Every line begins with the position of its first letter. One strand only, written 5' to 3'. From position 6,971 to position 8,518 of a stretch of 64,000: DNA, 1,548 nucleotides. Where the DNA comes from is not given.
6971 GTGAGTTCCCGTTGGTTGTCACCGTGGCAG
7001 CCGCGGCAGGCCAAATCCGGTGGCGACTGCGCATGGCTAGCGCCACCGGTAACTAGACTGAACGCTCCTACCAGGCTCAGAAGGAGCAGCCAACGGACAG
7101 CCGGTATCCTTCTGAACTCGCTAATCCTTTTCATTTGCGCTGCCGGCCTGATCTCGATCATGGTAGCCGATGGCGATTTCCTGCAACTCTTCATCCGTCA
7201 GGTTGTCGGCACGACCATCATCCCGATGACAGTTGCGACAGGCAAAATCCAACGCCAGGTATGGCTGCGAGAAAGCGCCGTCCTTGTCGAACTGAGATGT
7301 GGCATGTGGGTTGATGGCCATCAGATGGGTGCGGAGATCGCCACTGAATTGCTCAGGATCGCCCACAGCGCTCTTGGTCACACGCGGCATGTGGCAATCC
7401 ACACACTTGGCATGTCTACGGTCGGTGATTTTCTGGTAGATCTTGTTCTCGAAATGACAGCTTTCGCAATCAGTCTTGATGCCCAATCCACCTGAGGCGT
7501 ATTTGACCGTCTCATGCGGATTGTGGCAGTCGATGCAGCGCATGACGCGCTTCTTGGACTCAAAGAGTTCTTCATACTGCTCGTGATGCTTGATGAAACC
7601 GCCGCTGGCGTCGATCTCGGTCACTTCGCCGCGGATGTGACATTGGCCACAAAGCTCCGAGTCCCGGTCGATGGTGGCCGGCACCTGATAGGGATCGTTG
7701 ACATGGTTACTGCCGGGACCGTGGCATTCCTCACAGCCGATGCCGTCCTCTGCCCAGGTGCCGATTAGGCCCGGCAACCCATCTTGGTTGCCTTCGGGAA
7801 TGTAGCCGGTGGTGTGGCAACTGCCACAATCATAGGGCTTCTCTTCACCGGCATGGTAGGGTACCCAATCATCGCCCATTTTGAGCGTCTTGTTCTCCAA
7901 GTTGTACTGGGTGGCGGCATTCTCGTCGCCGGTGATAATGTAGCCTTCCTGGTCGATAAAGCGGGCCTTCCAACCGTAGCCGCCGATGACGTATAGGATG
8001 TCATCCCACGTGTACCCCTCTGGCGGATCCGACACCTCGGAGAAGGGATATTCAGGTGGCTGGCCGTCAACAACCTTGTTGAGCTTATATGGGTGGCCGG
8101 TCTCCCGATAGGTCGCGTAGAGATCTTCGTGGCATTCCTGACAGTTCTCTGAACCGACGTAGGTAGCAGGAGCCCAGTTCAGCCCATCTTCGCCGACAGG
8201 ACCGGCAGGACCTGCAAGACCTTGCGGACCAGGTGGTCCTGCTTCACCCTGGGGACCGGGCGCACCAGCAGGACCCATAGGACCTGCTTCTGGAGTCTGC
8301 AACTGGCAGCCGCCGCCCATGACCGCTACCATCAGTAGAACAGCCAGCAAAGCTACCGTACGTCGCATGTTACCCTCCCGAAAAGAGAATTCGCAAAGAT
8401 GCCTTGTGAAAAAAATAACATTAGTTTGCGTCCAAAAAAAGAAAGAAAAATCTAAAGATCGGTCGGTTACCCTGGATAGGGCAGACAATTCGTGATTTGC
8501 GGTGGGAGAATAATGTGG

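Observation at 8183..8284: Collagen-like (G-X-Y)11 stalk between the lipid anchor and an octaheme cytochrome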

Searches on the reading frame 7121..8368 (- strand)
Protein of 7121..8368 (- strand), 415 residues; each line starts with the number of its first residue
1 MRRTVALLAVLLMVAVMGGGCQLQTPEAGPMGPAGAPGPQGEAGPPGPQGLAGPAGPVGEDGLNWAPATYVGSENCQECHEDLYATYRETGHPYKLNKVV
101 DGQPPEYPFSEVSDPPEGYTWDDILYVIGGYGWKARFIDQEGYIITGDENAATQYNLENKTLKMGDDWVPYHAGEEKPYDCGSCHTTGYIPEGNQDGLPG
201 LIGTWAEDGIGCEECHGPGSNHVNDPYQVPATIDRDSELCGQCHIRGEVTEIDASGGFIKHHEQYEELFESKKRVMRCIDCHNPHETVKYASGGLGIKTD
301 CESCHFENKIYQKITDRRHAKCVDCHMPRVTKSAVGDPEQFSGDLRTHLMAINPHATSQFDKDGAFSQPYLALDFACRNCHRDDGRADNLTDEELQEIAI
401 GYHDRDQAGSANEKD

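Call 6: search_protein_families(library=pfam, proteins=[window:7121-8368:-], max_evalue=0.01)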
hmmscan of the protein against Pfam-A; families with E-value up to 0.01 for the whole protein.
window:7121-8368:- (415 aa): 8 families
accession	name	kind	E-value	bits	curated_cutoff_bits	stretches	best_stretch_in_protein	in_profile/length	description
PF22113.1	Mtrc-MtrF_II-IV_dom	-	9.2e-12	45.3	30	1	300-387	8-94/176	Outer membrane cytochrome MtrC/MtrF-like, domains II/IV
PF14522.11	Cytochrome_C7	-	5.7e-11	42.5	24.8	1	177-244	12-66/67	Cytochrome c7 and related cytochrome c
PF14537.11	Cytochrom_c3_2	-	2e-09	38.2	25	1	207-287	4-69/79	Cytochrome c3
PF13435.11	Cytochrome_C554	-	1.3e-08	36.1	20.8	1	175-217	45-84/84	Cytochrome c554 and c-prime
PF03264.19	Cytochrom_NNT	-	1.1e-07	32.2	24.1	0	301-385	39-136/174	NapC/NirT cytochrome c family, N-terminal region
PF09699.15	Paired_CXXCH_1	-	5.7e-06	26.4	20.6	0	211-244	8-36/41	Doubled CXXCH motif (Paired_CXXCH_1)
PF01391.23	Collagen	-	7e-06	26.2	27.2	1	29-62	22-55/60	Collagen triple helix repeat (20 copies)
PF02085.21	Cytochrom_CIII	-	0.0059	17.4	22.9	0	211-305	32-101/101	Class III cytochrome C family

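Call 7: find_homologous_proteins(query=window:7121-8368:-, max_evalue=0.00001)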
Query window:7121-8368:- (415 aa): 3557 proteins with E <= 0.00001 among 8000 candidates; the best 120 are listed.
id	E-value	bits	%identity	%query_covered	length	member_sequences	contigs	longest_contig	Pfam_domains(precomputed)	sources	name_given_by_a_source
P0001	9.5e-297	1002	100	100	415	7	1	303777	PF01391.24,PF09699.16,PF14537.12,PF13435.12,PF03264.20,PF14522.12,PF22113.2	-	-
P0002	1.6e-259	879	87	100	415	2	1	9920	PF01391.24,PF09699.16,PF14537.12,PF13435.12,PF03264.20,PF14522.12,PF22113.2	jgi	-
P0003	7.0e-243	824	82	100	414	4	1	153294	PF01391.24,PF14537.12,PF13435.12,PF03264.20,PF14522.12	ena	-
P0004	3.9e-230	782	84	86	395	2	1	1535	PF01391.24,PF09699.16,PF14537.12,PF13435.12,PF03264.20,PF14522.12,PF22113.2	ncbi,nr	ncbi:MAG: hypothetical protein KDD78_15765, partial [Caldilineaceae bacterium]|nr:hypothetical prote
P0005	4.6e-220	749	51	82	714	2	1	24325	PF09699.16,PF14537.12,PF13435.12,PF14522.12,PF22113.2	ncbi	-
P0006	7.8e-219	745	81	83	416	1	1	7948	PF01391.24,PF09699.16,PF14537.12,PF13435.12,PF03264.20,PF14522.12,PF22113.2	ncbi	-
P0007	1.1e-217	741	79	86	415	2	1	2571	PF01391.24,PF09699.16,PF14537.12,PF13435.12,PF14522.12,PF22113.2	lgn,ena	-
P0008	1.1e-216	738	79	85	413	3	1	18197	PF01391.24,PF09699.16,PF14537.12,PF13435.12,PF14522.12,PF22113.2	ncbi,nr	ncbi:MAG: hypothetical protein H3C34_10130 [Caldilineaceae bacterium]|nr:hypothetical protein [Caldi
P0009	9.0e-216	735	51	83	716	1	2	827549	PF09699.16,PF14537.12,PF13435.12,PF02085.22,PF14522.12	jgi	-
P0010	1.5e-215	734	76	93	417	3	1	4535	PF01391.24,PF09699.16,PF14537.12,PF13435.12,PF14522.12,PF22113.2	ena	-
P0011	4.3e-214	729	78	85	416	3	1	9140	PF01391.24,PF09699.16,PF14537.12,PF13435.12,PF14522.12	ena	-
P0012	5.9e-213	726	77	86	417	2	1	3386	PF01391.24,PF09699.16,PF14537.12,PF13435.12,PF14522.12,PF22113.2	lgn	-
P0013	7.4e-212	722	72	100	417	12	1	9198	PF01391.24,PF09699.16,PF14537.12,PF13435.12,PF03264.20,PF14522.12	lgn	-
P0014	6.1e-207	706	72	95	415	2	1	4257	PF01391.24,PF09699.16,PF14537.12,PF13435.12,PF03264.20,PF14522.12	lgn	-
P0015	6.5e-207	706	70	100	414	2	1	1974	PF01391.24,PF09699.16,PF14537.12,PF13435.12,PF14522.12,PF22113.2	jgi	jgi:predicted CXXCH cytochrome family protein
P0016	1.9e-206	704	74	93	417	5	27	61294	PF01391.24,PF09699.16,PF14537.12,PF13435.12,PF03264.20,PF14522.12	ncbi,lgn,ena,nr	ncbi:MAG: hypothetical protein KJZ86_03565 [Caldilineaceae bacterium]|nr:hypothetical protein [Caldi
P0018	9.5e-203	692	72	87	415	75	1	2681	PF01391.24,PF09699.16,PF14537.12,PF13435.12,PF03264.20,PF14522.12,PF22113.2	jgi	-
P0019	3.8e-202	690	70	100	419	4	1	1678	PF01391.24,PF09699.16,PF14537.12,PF13435.12,PF03264.20,PF14522.12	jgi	-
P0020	5.1e-202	690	74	85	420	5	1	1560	PF01391.24,PF09699.16,PF14537.12,PF13435.12,PF03264.20,PF14522.12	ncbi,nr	ncbi:MAG: hypothetical protein KDE58_42295 [Caldilineaceae bacterium]|nr:hypothetical protein [Caldi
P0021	2.8e-201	687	66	100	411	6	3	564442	PF01391.24,PF09699.16,PF14537.12,PF13435.12,PF03264.20,PF14522.12,PF22113.2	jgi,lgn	jgi:predicted CXXCH cytochrome family protein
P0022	3.1e-201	687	72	85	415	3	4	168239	PF01391.24,PF09699.16,PF14537.12,PF13435.12,PF03264.20,PF14522.12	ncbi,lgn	ncbi:MAG: multiheme c-type cytochrome [Caldilineaceae bacterium]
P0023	4.9e-200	683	68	86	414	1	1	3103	PF01391.24,PF09699.16,PF14537.12,PF13435.12,PF03264.20,PF14522.12,PF22113.2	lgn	-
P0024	2.8e-199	681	72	87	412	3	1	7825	PF01391.24,PF14537.12,PF13435.12,PF14522.12,PF22113.2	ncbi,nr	ncbi:MAG: hypothetical protein D6784_17025 [Chloroflexi bacterium]|nr:MAG: hypothetical protein D678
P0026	1.4e-197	675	73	87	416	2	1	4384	PF01391.24,PF09699.16,PF14537.12,PF13435.12,PF14522.12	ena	-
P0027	5.7e-197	673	71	89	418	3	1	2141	PF01391.24,PF09699.16,PF14537.12,PF13435.12,PF14522.12,PF22113.2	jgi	jgi:hypothetical protein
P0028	8.7e-197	672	71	87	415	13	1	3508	PF01391.24,PF09699.16,PF14537.12,PF13435.12,PF03264.20,PF14522.12,PF22113.2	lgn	-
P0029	1.3e-195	669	70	89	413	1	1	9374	PF01391.24,PF09699.16,PF14537.12,PF13435.12,PF14522.12,PF22113.2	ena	-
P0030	1.7e-195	668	67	100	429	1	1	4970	PF01391.24,PF09699.16,PF14537.12,PF13435.12,PF03264.20,PF14522.12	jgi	jgi:Collagen triple helix repeat (20 copies)/Cytochrome c554 and c-prime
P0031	2.3e-195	668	71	88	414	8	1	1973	PF01391.24,PF09699.16,PF14537.12,PF13435.12,PF14522.12,PF22113.2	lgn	-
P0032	6.4e-195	666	68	92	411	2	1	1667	PF01391.24,PF09699.16,PF14537.12,PF13435.12,PF14522.12,PF22113.2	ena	-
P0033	7.1e-195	666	73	86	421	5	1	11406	PF01391.24,PF09699.16,PF14537.12,PF13435.12,PF14522.12,PF22113.2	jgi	-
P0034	8.9e-195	666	71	85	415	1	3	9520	PF01391.24,PF09699.16,PF14537.12,PF13435.12,PF03264.20,PF14522.12,PF22113.2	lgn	-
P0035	3.5e-194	664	65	100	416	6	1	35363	PF01391.24,PF09699.16,PF14537.12,PF13435.12,PF03264.20,PF14522.12,PF22113.2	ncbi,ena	-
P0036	6.7e-194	663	67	98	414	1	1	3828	PF01391.24,PF09699.16,PF14537.12,PF13435.12,PF14522.12,PF22113.2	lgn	-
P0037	1.2e-193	662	66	100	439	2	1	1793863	PF01391.24,PF09699.16,PF14537.12,PF13435.12,PF02085.22,PF14522.12,PF22113.2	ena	-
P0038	2.2e-193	661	67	99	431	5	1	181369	PF01391.24,PF09699.16,PF14537.12,PF13435.12,PF14522.12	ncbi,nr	ncbi:multiheme c-type cytochrome [Anaerolineales bacterium HSG6]|nr:multiheme c-type cytochrome [Ana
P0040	2.5e-191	654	67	92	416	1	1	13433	PF01391.24,PF14537.12,PF13435.12,PF14522.12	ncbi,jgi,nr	ncbi:MAG: hypothetical protein D6768_14555 [Chloroflexi bacterium]|nr:MAG: hypothetical protein D676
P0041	1.7e-190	652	66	100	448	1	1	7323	PF01391.24,PF09699.16,PF14537.12,PF13435.12,PF14522.12,PF22113.2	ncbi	-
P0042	1.9e-190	651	65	100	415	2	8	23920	PF01391.24,PF09699.16,PF14537.12,PF13435.12,PF03264.20,PF14522.12,PF22113.2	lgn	-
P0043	4.3e-190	650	64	100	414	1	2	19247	PF01391.24,PF09699.16,PF14537.12,PF13435.12,PF14522.12,PF22113.2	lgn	-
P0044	7.1e-190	650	64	100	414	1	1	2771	PF01391.24,PF09699.16,PF14537.12,PF13435.12,PF03264.20,PF14522.12,PF22113.2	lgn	-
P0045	1.6e-189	648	68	89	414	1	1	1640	PF01391.24,PF09699.16,PF14537.12,PF13435.12,PF14522.12,PF22113.2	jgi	jgi:hypothetical protein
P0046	1.3e-188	645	64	100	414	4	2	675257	PF01391.24,PF09699.16,PF14537.12,PF13435.12,PF14522.12,PF22113.2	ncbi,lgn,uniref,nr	ncbi:multiheme c-type cytochrome [Promineifilum sp.]|uniref:multiheme c-type cytochrome n=1 Tax=Prom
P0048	8.7e-188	643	66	100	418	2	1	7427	PF01391.24,PF09699.16,PF14537.12,PF13435.12,PF14522.12,PF22113.2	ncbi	-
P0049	3.2e-187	641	65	100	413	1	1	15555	PF01391.24,PF14537.12,PF13435.12,PF14522.12,PF22113.2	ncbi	-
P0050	3.3e-187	641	65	100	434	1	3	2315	PF01391.24,PF09699.16,PF14537.12,PF13435.12,PF14522.12,PF22113.2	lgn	-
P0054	9.6e-187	639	65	99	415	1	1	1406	PF01391.24,PF09699.16,PF14537.12,PF13435.12,PF14522.12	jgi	jgi:hypothetical protein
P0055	2.3e-186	638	65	99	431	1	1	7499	PF01391.24,PF09699.16,PF14537.12,PF13435.12,PF14522.12,PF22113.2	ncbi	-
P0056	2.7e-186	638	64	98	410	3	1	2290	PF01391.24,PF09699.16,PF14537.12,PF13435.12,PF14522.12,PF22113.2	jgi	jgi:hypothetical protein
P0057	3.6e-186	637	67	91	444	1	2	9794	PF01391.24,PF09699.16,PF14537.12,PF13435.12,PF14522.12,PF22113.2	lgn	-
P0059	3.0e-185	634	63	100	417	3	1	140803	PF01391.24,PF09699.16,PF14537.12,PF13435.12,PF14522.12,PF22113.2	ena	-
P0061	1.2e-184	632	69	89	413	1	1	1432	PF01391.24,PF14537.12,PF13435.12,PF03264.20,PF14522.12,PF22113.2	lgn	-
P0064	2.0e-184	632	59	100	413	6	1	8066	PF01391.24,PF09699.16,PF14537.12,PF13435.12,PF14522.12,PF22113.2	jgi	-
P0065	5.8e-184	630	63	100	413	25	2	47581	PF01391.24,PF14537.12,PF13435.12,PF14522.12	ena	-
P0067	1.0e-183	629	63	99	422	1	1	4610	PF01391.24,PF09699.16,PF14537.12,PF13435.12,PF14522.12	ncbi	-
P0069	2.3e-183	628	68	93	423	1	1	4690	PF01391.24,PF09699.16,PF14537.12,PF13435.12,PF14522.12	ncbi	-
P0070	3.0e-183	628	64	100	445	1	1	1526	PF01391.24,PF09699.16,PF14537.12,PF13435.12,PF14522.12,PF22113.2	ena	-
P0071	1.5e-182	625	65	99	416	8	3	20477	PF01391.24,PF09699.16,PF14537.12,PF14522.12,PF22113.2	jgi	jgi:nitrate reductase cytochrome c-type subunit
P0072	4.1e-182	624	68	88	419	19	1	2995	PF01391.24,PF09699.16,PF14537.12,PF13435.12,PF14522.12,PF22113.2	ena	-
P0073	4.3e-182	624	62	100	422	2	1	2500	PF01391.24,PF09699.16,PF14537.12,PF13435.12,PF03264.20,PF14522.12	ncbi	-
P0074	7.8e-182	623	65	99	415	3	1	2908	PF01391.24,PF09699.16,PF14537.12,PF13435.12,PF14522.12,PF22113.2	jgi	jgi:hypothetical protein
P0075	1.5e-181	622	60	99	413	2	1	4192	PF01391.24,PF09699.16,PF14537.12,PF13435.12,PF14522.12,PF22113.2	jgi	jgi:hypothetical protein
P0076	3.7e-181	621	63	100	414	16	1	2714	PF01391.24,PF09699.16,PF14537.12,PF13435.12,PF03264.20,PF14522.12,PF22113.2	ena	-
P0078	1.5e-180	619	67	85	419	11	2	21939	PF01391.24,PF14537.12,PF13435.12,PF14522.12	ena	-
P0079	6.5e-180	617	65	87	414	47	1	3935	PF01391.24,PF09699.16,PF14537.12,PF13435.12,PF14522.12,PF22113.2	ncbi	-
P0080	1.0e-179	616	61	100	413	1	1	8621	PF01391.24,PF09699.16,PF14537.12,PF13435.12,PF14522.12,PF22113.2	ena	-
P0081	1.5e-179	616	64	86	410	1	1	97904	PF01391.24,PF09699.16,PF14537.12,PF13435.12,PF14522.12,PF22113.2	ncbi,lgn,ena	-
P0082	2.3e-179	615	63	86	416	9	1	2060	PF01391.24,PF09699.16,PF14537.12,PF13435.12,PF14522.12,PF22113.2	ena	-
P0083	4.0e-179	614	66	83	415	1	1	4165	PF01391.24,PF09699.16,PF14537.12,PF13435.12,PF14522.12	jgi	jgi:hypothetical protein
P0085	2.4e-178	612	64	87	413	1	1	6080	PF01391.24,PF09699.16,PF14537.12,PF13435.12,PF14522.12,PF22113.2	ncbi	-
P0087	4.0e-178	611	67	89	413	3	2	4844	PF01391.24,PF09699.16,PF14537.12,PF13435.12,PF03264.20,PF02085.22,PF14522.12,PF22113.2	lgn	-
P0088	5.3e-178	610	59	100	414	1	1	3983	PF01391.24,PF09699.16,PF14537.12,PF13435.12,PF03264.20,PF14522.12,PF22113.2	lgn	-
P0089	6.2e-178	610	66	85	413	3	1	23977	PF01391.24,PF09699.16,PF14537.12,PF13435.12,PF02085.22,PF14522.12,PF22113.2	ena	-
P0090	6.3e-177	607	63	90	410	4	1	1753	PF01391.24,PF09699.16,PF14537.12,PF13435.12,PF14522.12,PF22113.2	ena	-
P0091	9.1e-177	606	65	85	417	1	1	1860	PF01391.24,PF09699.16,PF14537.12,PF13435.12,PF03264.20,PF14522.12,PF22113.2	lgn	-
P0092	1.1e-176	606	63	87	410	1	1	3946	PF01391.24,PF09699.16,PF14537.12,PF13435.12,PF14522.12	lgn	-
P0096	3.7e-176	604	61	90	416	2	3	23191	PF01391.24,PF09699.16,PF14537.12,PF13435.12,PF14522.12,PF22113.2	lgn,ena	-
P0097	6.4e-176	604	64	95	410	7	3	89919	PF01391.24,PF09699.16,PF14537.12,PF13435.12,PF14522.12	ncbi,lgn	-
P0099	3.0e-175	601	63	86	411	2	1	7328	PF01391.24,PF09699.16,PF14537.12,PF13435.12,PF14522.12,PF22113.2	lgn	-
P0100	3.6e-175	601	58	99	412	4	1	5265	PF01391.24,PF09699.16,PF14537.12,PF13435.12,PF14522.12,PF22113.2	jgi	-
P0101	3.6e-175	601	61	100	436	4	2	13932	PF01391.24,PF14537.12,PF13435.12,PF14522.12,PF22113.2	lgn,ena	-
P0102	5.0e-175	601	62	88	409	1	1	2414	PF01391.24,PF09699.16,PF14537.12,PF13435.12,PF14522.12,PF22113.2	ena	-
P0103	1.3e-174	599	60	100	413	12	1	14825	PF01391.24,PF09699.16,PF14537.12,PF13435.12,PF14522.12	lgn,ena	-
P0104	1.8e-174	599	63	85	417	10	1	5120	PF01391.24,PF09699.16,PF14537.12,PF13435.12,PF14522.12,PF22113.2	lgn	-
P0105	2.9e-174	598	60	100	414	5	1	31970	PF01391.24,PF09699.16,PF14537.12,PF13435.12,PF14522.12,PF22113.2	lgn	-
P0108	9.6e-174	596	59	100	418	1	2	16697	PF01391.24,PF09699.16,PF14537.12,PF13435.12,PF03264.20,PF14522.12,PF22113.2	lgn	-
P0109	1.2e-173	596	59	100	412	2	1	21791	PF01391.24,PF09699.16,PF14537.12,PF13435.12,PF14522.12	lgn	-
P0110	1.6e-173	596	59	90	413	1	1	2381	PF01391.24,PF09699.16,PF14537.12,PF13435.12,PF14522.12,PF22113.2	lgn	-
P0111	1.7e-173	596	64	87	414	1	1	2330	PF01391.24,PF09699.16,PF14537.12,PF13435.12,PF03264.20,PF14522.12,PF22113.2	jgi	jgi:hypothetical protein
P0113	3.1e-173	595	63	93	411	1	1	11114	PF01391.24,PF09699.16,PF14537.12,PF13435.12,PF14522.12,PF22113.2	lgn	-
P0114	5.3e-173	594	59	100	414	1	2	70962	PF01391.24,PF09699.16,PF14537.12,PF13435.12,PF14522.12,PF22113.2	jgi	-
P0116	1.3e-172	593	62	88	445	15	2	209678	PF01391.24,PF09699.16,PF14537.12,PF13435.12,PF14522.12,PF22113.2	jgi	jgi:hypothetical protein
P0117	1.3e-172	593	60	97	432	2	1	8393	PF01391.24,PF09699.16,PF14537.12,PF13435.12,PF14522.12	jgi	jgi:hypothetical protein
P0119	2.2e-172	592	61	85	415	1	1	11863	PF01391.24,PF09699.16,PF14537.12,PF13435.12,PF02085.22,PF14522.12,PF22113.2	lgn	-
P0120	2.2e-172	592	59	91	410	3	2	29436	PF01391.24,PF09699.16,PF14537.12,PF13435.12,PF14522.12,PF22113.2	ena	-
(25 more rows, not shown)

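Call 10: search_solved_structures(query=window:7121-8368:-, max_evalue=1)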
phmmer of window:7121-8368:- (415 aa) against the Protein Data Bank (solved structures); distinct sequences matched with E-value up to 1: 22.
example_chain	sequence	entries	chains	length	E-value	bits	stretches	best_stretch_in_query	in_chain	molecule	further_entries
6i5b_A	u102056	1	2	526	2.3e-16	62.7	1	69-250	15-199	Uncharacterized protein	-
4rkm_A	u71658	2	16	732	0.00033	22.6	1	273-330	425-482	MccA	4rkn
6qvm_A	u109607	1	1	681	0.00041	22.3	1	66-330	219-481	Multiheme cytochrome cf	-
1bvb_A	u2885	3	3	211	0.00081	21.4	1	179-226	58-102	CYTOCHROME C-554 | CYTOCHROME C554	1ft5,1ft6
9wxp_EA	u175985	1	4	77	0.0036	19.2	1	27-62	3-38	Fibrillar collagen NC1 domain-containing protein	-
3ubr_A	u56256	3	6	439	0.0072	18.2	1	178-332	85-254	Cytochrome c-552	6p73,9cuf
7r7n_H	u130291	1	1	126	0.044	15.6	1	114-194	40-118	S2D106 FAB heavy chain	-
9llo_B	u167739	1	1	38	0.05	15.5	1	28-59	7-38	collagen-like peptide chain B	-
4wjy_A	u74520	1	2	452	0.096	14.5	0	315-332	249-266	Cytochrome c-552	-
2rf7_A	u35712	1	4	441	0.096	14.5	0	315-332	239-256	Cytochrome c-552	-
1gu6_A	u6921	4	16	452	0.12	14.2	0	315-332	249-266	CYTOCHROME C552 | Cytochrome c-552 | Cytochrome c nitrite reductase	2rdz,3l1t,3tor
6x3m_A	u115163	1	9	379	0.13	14.1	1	28-67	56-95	Hyaluronoglucosaminidase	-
7mf1_H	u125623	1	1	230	0.17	13.7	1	101-195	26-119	47D1 Fab heavy chain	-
5cva_A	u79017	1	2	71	0.21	13.4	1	28-69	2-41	Collagen alpha-2(I) chain,Collagen alpha-1(IX) chain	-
6v0a_A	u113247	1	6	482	0.34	12.7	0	273-328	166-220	Nitrite reductase (cytochrome; ammonia-forming)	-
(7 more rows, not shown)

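Call 16: find_encoding_contigs(protein=P0046, flank=10000, max_places=2)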
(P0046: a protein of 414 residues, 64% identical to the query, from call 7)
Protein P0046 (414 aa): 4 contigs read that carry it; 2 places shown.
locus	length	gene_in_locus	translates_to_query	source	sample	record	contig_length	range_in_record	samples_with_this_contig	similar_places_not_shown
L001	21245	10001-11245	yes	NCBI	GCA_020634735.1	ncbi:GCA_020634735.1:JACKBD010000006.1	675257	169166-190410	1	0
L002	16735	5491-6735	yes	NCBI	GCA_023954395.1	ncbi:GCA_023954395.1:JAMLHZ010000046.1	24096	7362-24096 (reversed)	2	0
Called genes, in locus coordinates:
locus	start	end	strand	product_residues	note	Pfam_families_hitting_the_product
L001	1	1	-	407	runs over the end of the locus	PF13439:Glyco_transf_4, PF13477:Glyco_trans_4_2, PF13579:Glyco_trans_4_4, PF00534:Glycos_transf_1, PF13692:Glyco_trans_1_4, PF13524:Glyco_trans_1_2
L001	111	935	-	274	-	-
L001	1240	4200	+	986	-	PF03699:UPF0182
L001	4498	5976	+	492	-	-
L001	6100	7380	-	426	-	-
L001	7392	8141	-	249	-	PF08032:SpoU_sub_bind, PF00588:SpoU_methylase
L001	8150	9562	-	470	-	PF01406:tRNA-synt_1e, PF09334:tRNA-synt_1g (weak), PF00133:tRNA-synt_1 (weak), PF09190:DALR_2, PF23493:CysS_C (weak)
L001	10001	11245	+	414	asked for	PF01391:Collagen (weak), PF14522:Cytochrome_C7 (faint), PF14537:Cytochrom_c3_2 (faint), PF09699:Paired_CXXCH_1 (faint), PF13435:Cytochrome_C554 (faint), PF22113:Mtrc-MtrF_II-IV_dom (weak)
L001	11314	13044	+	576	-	PF02085:Cytochrom_CIII (faint), PF14522:Cytochrome_C7 (faint), PF09699:Paired_CXXCH_1 (weak), PF14537:Cytochrom_c3_2 (weak)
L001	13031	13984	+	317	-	PF01292:Ni_hydr_CYTB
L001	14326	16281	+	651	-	PF02085:Cytochrom_CIII (faint), PF14537:Cytochrom_c3_2 (faint), PF22113:Mtrc-MtrF_II-IV_dom (faint), PF14522:Cytochrome_C7 (weak)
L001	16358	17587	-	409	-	PF07470:Glyco_hydro_88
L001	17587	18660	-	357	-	PF27675:YCF81_N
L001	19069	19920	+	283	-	PF02585:PIG-L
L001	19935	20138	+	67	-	PF06107:DUF951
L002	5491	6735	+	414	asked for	PF01391:Collagen (weak), PF14522:Cytochrome_C7 (faint), PF14537:Cytochrom_c3_2 (faint), PF09699:Paired_CXXCH_1 (faint), PF13435:Cytochrome_C554 (faint), PF22113:Mtrc-MtrF_II-IV_dom (weak)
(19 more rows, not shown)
